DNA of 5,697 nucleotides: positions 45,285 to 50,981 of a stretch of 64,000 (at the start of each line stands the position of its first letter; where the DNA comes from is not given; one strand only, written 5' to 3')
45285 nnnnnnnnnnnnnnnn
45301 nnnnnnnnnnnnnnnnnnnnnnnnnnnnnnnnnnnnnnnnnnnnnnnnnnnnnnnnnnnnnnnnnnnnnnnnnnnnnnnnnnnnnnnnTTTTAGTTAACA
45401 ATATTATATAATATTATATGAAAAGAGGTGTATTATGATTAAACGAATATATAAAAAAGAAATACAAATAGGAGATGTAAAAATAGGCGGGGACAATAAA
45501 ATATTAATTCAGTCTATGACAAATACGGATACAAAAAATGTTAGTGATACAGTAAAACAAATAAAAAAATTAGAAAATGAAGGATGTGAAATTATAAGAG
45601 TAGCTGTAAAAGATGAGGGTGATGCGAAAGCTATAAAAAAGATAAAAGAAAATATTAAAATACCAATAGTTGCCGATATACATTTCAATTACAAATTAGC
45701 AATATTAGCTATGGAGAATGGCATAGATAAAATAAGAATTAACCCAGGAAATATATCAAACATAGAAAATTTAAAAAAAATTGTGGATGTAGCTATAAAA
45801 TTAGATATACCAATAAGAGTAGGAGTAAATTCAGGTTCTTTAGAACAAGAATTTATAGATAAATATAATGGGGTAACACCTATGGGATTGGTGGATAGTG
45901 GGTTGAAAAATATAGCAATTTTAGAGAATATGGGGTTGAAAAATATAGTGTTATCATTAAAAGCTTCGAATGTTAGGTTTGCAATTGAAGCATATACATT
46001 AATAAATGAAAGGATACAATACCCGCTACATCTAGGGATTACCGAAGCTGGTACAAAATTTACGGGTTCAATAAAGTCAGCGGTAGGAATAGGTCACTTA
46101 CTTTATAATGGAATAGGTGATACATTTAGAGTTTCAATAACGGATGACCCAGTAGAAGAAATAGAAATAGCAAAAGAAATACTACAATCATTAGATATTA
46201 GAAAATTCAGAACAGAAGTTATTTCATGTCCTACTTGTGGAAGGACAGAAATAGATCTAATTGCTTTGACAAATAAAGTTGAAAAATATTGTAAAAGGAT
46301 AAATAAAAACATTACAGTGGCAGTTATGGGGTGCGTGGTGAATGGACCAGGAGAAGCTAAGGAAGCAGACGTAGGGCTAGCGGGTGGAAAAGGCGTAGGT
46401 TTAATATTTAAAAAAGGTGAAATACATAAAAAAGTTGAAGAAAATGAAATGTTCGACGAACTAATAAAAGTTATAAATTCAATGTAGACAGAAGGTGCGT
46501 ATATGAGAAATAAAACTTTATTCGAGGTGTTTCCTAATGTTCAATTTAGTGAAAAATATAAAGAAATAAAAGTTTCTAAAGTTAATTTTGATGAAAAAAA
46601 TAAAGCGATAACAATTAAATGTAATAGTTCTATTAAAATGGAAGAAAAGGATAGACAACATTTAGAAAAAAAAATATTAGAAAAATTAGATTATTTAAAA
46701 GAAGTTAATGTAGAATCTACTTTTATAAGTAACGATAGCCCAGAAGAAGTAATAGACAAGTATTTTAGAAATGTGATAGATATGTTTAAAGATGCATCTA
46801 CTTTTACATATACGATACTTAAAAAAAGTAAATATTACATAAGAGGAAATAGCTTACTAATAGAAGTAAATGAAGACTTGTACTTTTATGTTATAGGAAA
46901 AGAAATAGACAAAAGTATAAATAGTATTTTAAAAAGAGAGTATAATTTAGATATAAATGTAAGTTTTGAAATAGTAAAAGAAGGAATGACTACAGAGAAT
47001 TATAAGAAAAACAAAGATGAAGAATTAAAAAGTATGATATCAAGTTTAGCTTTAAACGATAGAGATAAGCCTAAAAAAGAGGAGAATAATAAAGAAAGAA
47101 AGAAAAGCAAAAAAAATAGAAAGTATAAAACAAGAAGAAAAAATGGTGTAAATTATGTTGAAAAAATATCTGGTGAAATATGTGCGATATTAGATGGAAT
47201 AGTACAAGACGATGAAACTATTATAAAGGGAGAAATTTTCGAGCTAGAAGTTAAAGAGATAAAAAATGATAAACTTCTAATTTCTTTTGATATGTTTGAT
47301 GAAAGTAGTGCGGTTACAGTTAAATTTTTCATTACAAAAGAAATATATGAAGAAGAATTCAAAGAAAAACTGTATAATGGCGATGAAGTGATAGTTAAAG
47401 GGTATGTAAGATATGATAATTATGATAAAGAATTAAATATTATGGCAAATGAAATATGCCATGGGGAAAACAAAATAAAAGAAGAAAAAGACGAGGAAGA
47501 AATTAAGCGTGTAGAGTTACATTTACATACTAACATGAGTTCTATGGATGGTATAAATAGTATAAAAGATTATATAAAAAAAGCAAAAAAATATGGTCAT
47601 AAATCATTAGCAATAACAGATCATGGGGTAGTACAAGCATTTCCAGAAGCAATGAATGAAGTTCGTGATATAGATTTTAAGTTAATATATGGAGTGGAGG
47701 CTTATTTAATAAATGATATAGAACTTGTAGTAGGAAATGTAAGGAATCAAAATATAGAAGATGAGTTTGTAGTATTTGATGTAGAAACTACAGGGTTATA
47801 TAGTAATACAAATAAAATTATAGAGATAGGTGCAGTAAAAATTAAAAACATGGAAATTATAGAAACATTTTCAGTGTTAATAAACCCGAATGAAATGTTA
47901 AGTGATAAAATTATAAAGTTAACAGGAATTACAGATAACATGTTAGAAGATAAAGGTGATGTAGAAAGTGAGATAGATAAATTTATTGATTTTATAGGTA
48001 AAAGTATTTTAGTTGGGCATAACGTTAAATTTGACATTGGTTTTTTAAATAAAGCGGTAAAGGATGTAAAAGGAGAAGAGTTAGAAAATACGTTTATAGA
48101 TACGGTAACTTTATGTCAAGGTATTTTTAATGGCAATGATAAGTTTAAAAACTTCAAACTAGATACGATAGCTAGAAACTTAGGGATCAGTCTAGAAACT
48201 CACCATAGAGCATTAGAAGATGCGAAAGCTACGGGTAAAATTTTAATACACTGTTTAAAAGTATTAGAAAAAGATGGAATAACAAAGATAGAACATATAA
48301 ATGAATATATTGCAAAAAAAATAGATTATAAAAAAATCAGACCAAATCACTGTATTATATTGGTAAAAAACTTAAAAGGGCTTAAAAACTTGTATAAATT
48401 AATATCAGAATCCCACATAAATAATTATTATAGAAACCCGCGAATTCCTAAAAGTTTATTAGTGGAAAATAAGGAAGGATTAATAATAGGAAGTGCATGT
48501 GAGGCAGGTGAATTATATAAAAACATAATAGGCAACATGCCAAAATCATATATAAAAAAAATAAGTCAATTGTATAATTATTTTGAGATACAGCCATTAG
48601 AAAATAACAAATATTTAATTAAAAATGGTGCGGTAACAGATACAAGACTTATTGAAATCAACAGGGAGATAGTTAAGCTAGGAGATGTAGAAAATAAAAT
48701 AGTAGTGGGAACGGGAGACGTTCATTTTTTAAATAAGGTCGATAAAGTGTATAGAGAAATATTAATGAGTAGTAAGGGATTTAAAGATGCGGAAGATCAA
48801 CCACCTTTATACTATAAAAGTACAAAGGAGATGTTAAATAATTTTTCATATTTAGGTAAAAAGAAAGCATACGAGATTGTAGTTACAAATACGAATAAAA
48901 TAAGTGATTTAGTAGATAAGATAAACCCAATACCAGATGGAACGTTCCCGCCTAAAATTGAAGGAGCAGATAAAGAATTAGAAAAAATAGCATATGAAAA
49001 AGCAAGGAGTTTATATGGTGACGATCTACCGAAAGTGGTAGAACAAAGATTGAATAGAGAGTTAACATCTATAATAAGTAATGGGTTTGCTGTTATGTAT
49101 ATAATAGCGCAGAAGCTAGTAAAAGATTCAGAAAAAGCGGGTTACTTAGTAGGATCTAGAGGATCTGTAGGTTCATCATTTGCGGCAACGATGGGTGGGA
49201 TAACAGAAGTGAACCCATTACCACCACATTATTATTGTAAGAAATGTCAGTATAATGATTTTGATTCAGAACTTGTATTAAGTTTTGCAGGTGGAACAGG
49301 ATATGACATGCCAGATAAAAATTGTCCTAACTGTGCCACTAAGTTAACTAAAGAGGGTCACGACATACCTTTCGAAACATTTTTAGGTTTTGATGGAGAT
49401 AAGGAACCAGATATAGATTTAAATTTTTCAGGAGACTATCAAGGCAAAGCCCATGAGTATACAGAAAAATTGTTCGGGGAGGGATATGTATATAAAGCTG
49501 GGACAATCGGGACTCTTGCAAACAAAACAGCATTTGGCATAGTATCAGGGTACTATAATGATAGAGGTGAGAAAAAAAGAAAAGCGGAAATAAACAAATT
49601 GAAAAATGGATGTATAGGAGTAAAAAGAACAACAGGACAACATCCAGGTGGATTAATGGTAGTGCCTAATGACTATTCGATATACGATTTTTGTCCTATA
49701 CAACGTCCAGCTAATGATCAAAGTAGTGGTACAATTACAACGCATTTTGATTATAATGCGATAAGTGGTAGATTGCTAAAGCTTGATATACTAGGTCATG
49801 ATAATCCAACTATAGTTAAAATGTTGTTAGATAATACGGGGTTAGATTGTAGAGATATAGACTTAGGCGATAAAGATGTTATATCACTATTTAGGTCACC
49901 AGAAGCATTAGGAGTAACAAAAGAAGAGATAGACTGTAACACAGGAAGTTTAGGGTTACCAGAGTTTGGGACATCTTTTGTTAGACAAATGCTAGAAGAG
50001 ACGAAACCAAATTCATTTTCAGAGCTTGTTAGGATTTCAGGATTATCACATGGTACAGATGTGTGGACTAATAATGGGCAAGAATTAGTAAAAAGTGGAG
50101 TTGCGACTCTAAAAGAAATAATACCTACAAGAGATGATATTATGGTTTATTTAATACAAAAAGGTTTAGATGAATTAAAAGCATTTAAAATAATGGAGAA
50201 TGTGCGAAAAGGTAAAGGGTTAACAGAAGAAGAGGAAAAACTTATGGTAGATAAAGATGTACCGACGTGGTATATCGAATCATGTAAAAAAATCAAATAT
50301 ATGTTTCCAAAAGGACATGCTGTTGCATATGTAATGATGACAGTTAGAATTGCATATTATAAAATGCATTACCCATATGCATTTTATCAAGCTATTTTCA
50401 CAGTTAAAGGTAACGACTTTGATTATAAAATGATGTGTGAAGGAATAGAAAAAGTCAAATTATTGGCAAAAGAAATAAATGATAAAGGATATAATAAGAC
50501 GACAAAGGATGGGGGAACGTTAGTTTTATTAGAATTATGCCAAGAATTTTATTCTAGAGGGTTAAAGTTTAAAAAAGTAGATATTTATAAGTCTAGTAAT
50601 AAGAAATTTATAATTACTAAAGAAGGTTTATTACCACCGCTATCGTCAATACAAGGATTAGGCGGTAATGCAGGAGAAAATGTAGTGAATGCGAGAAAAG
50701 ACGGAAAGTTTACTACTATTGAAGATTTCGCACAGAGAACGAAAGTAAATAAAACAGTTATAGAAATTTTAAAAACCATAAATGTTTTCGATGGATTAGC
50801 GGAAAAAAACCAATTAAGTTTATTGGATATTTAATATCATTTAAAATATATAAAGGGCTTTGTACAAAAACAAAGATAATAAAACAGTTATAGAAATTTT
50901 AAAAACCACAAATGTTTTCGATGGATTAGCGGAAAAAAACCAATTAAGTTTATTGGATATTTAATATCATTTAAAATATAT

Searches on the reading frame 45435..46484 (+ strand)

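Call 19: search_protein_families(library=pfam, proteins=[window:45435-46484:+], max_evalue=0.0001)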
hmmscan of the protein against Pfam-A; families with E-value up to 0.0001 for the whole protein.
window:45435-46484:+ (350 aa): 1 family
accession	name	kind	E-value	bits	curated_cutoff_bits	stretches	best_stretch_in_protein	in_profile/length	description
PF04551.19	GcpE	-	7.3e-148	492.6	32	1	8-348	2-342/343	GcpE protein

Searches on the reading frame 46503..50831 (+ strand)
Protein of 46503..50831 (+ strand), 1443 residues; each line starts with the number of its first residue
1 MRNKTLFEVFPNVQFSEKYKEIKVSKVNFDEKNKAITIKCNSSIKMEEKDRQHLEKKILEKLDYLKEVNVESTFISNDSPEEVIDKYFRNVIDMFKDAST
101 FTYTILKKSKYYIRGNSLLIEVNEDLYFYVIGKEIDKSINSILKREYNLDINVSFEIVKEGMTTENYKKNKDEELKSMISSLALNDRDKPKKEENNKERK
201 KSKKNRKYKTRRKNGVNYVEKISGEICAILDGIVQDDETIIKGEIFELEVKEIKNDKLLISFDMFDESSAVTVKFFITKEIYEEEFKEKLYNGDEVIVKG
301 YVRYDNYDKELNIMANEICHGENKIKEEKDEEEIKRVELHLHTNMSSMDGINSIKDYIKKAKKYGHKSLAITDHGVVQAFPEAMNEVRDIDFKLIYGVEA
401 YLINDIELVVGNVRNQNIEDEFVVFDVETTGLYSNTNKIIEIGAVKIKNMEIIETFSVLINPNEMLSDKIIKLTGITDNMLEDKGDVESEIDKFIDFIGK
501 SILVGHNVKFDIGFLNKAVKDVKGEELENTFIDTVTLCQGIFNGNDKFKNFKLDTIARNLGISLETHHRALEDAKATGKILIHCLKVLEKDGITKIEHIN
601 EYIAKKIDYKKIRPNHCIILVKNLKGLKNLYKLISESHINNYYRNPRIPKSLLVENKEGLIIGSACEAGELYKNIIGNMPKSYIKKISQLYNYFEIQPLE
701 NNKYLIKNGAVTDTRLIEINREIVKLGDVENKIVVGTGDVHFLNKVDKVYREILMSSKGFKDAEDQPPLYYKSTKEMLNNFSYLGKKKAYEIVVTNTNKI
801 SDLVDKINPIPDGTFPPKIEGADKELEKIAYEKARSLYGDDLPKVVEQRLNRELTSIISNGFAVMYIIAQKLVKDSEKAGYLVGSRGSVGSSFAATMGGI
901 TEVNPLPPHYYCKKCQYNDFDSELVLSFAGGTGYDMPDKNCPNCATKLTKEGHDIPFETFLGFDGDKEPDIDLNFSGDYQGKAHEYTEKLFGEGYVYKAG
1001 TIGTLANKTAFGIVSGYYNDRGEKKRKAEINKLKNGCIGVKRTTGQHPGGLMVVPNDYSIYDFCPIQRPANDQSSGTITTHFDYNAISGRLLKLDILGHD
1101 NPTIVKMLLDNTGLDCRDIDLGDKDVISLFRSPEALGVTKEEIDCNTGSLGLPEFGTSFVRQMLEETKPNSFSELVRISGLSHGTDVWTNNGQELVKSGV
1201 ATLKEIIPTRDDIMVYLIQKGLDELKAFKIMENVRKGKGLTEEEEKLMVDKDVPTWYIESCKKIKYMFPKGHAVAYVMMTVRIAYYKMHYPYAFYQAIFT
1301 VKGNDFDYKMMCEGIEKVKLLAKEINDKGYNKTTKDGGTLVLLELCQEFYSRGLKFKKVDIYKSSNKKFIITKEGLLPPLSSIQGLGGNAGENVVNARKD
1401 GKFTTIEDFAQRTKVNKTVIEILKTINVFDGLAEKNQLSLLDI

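Call 25: search_protein_families(library=pfam, proteins=[window:46503-50831:+], max_evalue=0.0001)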
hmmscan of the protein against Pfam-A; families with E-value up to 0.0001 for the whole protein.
window:46503-50831:+ (1443 aa): 9 families
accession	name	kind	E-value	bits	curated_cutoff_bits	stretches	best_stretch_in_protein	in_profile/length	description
PF07733.18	DNA_pol3_alpha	-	4.9e-56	190.7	23.9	2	825-1011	2-144/260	Bacterial DNA polymerase III alpha NTPase domain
PF00929.31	RNase_T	-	8e-38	131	24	1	423-581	1-164/164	Exonuclease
PF02811.25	PHP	-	1.3e-30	107.4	26.4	2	338-481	1-133/164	PHP domain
PF17657.6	DNA_pol3_finger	-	5.2e-24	84.9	22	1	1101-1247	1-157/166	Bacterial DNA polymerase III alpha subunit finger domain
PF14579.12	HHH_6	-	5.5e-16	59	25.6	1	1353-1435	1-86/90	Helix-hairpin-helix motif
PF11490.13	DNA_pol3_a_NII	-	4.7e-06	26.9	26.3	1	86-198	1-115/117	DNA polymerase III polC-type N-terminus II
PF13482.12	RNase_H_2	-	9.4e-06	26.1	22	1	424-565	2-118/165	RNase_H superfamily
PF21762.3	DEDDh_C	-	9.8e-06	26.3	27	1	500-582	107-186/188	DNA polymerase III subunit epsilon-like, C-terminal domain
PF01336.31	tRNA_anti-codon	-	1.2e-05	25.6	27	1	241-318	3-72/75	OB-fold nucleic acid binding domain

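Call 51: find_homologous_proteins(query=window:46503-50831:+, max_evalue=1e-50)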
Query window:46503-50831:+ (1443 aa): 7926 proteins with E <= 1e-50 among 8000 candidates; the best 120 are listed.
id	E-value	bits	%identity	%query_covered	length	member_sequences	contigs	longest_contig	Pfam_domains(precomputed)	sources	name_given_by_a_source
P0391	0.0e+0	3134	97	100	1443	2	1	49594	PF00929.32,PF13482.13,PF02811.27,PF14579.13,PF01336.32,PF11490.14,PF17657.7,PF07733.19,PF21762.4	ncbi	-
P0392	0.0e+0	1999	64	100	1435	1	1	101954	PF00929.32,PF02811.27,PF14579.13,PF01336.32,PF17657.7,PF07733.19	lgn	-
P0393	0.0e+0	1948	60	100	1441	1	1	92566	PF00929.32,PF02811.27,PF14579.13,PF14480.12,PF01336.32,PF17657.7,PF07733.19,PF21762.4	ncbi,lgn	-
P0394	0.0e+0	1946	61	100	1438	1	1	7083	PF00929.32,PF02811.27,PF14579.13,PF14480.12,PF01336.32,PF11490.14,PF17657.7,PF07733.19,PF21762.4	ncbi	-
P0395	0.0e+0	1945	61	100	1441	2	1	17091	PF00929.32,PF02811.27,PF16473.12,PF14579.13,PF14480.12,PF01336.32,PF17657.7,PF07733.19,PF21762.4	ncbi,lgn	-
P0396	0.0e+0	1693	53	100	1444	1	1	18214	PF00929.32,PF13482.13,PF02811.27,PF16473.12,PF14579.13,PF14480.12,PF01336.32,PF17657.7,PF07733.19,PF21762.4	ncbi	-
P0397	0.0e+0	1688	55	96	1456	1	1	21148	PF00929.32,PF13482.13,PF02811.27,PF16473.12,PF14579.13,PF14480.12,PF01336.32,PF11490.14,PF17657.7,PF07733.19,PF21762.4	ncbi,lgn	-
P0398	0.0e+0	1674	52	100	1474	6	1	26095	PF00929.32,PF02811.27,PF16473.12,PF14579.13,PF14480.12,PF17657.7,PF07733.19,PF21762.4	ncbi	-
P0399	0.0e+0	1658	53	100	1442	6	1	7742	PF00929.32,PF13482.13,PF02811.27,PF14579.13,PF14480.12,PF01336.32,PF11490.14,PF17657.7,PF07733.19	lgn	-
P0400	0.0e+0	1651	53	99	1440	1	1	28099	PF00929.32,PF02811.27,PF14579.13,PF14480.12,PF01336.32,PF11490.14,PF17657.7,PF07733.19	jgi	-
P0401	0.0e+0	1650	52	99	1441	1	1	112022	PF00929.32,PF13482.13,PF02811.27,PF14579.13,PF14480.12,PF01336.32,PF11490.14,PF17657.7,PF07733.19,PF21762.4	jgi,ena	-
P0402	0.0e+0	1649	54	100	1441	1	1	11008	PF00929.32,PF02811.27,PF14579.13,PF14480.12,PF01336.32,PF11490.14,PF17657.7,PF07733.19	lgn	-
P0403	0.0e+0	1649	53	100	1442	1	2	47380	PF00929.32,PF02811.27,PF16473.12,PF14579.13,PF01336.32,PF11490.14,PF17657.7,PF07733.19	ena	-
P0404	0.0e+0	1642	54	96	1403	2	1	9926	PF00929.32,PF02811.27,PF16473.12,PF14579.13,PF01336.32,PF11490.14,PF17657.7,PF07733.19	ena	-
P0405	0.0e+0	1636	52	100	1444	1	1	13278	PF00929.32,PF02811.27,PF14579.13,PF14480.12,PF01336.32,PF11490.14,PF17657.7,PF07733.19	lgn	-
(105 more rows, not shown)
